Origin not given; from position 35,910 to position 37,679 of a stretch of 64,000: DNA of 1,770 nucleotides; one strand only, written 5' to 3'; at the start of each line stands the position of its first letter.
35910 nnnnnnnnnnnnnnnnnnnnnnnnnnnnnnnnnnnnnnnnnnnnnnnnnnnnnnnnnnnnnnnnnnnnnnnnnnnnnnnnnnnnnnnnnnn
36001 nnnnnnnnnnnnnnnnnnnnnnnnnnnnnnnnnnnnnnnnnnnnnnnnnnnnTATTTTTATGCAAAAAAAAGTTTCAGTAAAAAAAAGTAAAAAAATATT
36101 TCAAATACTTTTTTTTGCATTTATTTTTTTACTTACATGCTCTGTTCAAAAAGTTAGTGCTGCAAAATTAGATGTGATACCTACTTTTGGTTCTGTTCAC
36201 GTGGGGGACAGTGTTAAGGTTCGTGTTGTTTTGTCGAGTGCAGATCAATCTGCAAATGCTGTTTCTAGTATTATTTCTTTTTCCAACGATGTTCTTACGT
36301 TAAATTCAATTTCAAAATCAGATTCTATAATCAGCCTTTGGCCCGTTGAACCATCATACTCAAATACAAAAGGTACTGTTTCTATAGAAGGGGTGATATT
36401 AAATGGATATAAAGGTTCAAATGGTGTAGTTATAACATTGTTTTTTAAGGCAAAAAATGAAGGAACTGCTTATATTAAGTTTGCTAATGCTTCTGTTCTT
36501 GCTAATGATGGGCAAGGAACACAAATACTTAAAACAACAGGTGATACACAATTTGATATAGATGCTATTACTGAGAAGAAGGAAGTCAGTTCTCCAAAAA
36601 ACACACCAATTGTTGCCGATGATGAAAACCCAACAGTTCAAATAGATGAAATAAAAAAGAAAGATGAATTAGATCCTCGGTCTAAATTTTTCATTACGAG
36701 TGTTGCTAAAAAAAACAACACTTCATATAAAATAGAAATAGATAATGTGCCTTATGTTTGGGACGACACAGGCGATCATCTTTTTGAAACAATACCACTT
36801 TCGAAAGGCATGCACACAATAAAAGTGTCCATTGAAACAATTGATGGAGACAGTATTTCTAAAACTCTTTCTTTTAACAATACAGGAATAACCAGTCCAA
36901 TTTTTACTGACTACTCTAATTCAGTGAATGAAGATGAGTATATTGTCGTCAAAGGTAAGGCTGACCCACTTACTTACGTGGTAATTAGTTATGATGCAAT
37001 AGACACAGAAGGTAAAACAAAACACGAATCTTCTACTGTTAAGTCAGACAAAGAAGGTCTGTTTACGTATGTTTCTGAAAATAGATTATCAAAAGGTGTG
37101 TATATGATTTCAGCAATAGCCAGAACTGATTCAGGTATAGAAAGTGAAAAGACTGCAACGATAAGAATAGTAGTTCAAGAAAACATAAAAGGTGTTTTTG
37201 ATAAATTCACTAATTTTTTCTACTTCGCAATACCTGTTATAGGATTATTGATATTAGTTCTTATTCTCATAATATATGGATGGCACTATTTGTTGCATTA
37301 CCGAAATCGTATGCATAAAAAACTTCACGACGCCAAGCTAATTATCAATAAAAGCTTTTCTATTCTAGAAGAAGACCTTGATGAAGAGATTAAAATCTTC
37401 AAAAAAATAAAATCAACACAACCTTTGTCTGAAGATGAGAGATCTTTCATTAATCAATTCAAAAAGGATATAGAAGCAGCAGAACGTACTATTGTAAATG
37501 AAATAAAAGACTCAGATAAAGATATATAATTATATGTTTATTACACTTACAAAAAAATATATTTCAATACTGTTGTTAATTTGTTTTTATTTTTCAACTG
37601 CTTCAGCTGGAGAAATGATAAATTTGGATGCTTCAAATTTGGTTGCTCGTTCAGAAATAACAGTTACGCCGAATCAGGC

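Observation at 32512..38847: Non-cellulosomal cohesin-dockerin surface operon: four TM-anchored cohesin proteins around one FN3/Ig/dockerin protein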

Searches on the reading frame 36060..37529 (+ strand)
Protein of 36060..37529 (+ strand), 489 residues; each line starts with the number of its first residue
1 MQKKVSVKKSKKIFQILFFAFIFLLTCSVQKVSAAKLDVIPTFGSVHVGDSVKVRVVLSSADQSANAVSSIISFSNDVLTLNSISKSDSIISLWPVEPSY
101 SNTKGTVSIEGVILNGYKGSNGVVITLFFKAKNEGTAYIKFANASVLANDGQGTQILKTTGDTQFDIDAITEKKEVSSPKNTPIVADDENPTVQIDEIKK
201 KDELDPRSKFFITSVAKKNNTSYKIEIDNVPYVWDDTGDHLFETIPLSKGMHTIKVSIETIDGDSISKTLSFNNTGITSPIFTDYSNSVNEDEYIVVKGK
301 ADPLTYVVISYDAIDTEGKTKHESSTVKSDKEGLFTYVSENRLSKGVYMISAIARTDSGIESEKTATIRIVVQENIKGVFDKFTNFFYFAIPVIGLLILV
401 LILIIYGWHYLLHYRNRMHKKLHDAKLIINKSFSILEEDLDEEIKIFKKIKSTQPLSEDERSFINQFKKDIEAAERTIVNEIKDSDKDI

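Call 3: search_protein_families(library=pfam, proteins=[window:36060-37529:+], max_evalue=1)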
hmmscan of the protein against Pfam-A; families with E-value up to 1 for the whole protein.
window:36060-37529:+ (489 aa): 6 families
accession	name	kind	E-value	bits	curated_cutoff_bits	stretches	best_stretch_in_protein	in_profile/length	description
PF02009.21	RIFIN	-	0.004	17.6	32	1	285-428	189-325/327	Rifin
PF19077.6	Big_13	-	0.037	15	27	0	320-368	49-98/102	Bacterial Ig-like domain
PF07495.19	Y_Y_Y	-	0.039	14.3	26.6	0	338-372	30-64/65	Y_Y_Y domain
PF18283.7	CBM77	-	0.16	12.8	25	1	87-161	12-83/108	Carbohydrate binding module 77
PF10670.15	DUF4198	-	0.18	12.4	34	0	296-354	152-207/209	Domain of unknown function (DUF4198)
PF09136.16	Glucodextran_B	-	0.37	11.2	27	0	243-271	50-78/83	Glucodextranase, domain B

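Call 4: search_protein_families(library=ncbifam, proteins=[window:36060-37529:+], max_evalue=1)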
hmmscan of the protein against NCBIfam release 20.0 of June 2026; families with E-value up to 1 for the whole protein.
window:36060-37529:+ (489 aa): 2 families
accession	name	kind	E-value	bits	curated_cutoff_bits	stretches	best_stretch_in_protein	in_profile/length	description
TIGR01477.1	RIFIN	paralog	0.0055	16.5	176.95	1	351-428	272-354/356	variant surface antigen, rifin family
NF003977.1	PRK05470.1-1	equivalog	0.045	14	60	1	384-430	51-93/117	fumarate reductase subunit FrdD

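Call 35: search_solved_structures(query=A4, max_evalue=1)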
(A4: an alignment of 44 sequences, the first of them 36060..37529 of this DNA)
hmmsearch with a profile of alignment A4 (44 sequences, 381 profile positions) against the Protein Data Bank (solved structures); distinct sequences matched with E-value up to 1: 39.
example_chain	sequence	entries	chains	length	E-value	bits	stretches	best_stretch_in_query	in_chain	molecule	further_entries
2yn3_A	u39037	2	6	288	1e-05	27.9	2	200-278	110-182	PUTATIVE INNER MEMBRANE PROTEIN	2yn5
7sjo_F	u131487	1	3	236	0.074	15.2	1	3-52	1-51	Fab15H6.v4 Light Chain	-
9jc1_A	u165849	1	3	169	0.079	15.1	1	284-376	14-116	ATP synthase subunit b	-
5aoz_A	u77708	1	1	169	0.092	14.9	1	25-78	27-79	PUTATIVE CELLULOSOMAL SCAFFOLDIN PROTEIN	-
5m2o_A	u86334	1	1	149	0.097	14.8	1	32-78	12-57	Putative cellulosomal scaffoldin protein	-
6mwn_D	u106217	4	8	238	0.11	14.6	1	3-48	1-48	Fab HAVx Light Chain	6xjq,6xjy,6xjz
9j05_C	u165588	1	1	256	0.12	14.5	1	4-51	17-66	Antibody 1b3 Fab Light chain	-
6n2y_b2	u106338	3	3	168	0.15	14.3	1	285-376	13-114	ATP synthase subunit b | Bacillus PS3 ATP synthase subunit b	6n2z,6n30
9yfu_C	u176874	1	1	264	0.2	13.8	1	3-51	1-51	Fab24 BAK5 light chain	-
7lbe_E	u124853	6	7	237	0.24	13.5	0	3-47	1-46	Fab 13H11 light chain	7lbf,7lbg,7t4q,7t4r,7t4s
3sob_L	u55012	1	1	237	0.28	13.3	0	3-51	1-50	antibody light chain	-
3bqu_C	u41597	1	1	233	0.32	13.1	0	6-52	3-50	3H6 Fab light chain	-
7urp_A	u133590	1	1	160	0.37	12.9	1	33-76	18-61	Ribonucleases G and E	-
6nc2_L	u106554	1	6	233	0.38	12.9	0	11-50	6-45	Monoclonal antibody ACS202 fragment antigen binding kappa chain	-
2x43_S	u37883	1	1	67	0.38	12.9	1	313-364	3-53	SHERP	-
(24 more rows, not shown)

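Call 76: search_protein_families(library=pfam, alignment_id=A4, max_evalue=0.01)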
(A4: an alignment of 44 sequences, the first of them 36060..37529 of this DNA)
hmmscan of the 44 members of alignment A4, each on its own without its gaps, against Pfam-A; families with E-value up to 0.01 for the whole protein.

A. member 1, window:36060-37529:+ (489 aa): 1 family
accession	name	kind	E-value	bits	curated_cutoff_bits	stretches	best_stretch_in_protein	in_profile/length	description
PF02009.21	RIFIN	-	0.004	17.6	32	1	285-428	189-325/327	Rifin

B. families by the number of members that match (of 44 scanned): 10 families
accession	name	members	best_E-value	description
PF00963.24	Cohesin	5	2.1e-06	Cohesin domain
PF19077.6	Big_13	3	0.00019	Bacterial Ig-like domain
PF05887.16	Trypan_PARP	3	0.00071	Procyclic acidic repetitive protein (PARP)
PF17957.7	Big_7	1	0.00092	Bacterial Ig domain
PF13584.12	BatD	1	0.0011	BatD DUF11 like domain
PF13567.11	DUF4131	1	0.0018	Domain of unknown function (DUF4131)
PF00664.28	ABC_membrane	1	0.0024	ABC transporter transmembrane region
PF02009.21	RIFIN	1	0.004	Rifin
PF09451.16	ATG27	1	0.0044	Autophagy-related protein 27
PF07219.19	HemY_N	1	0.0055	HemY protein N-terminus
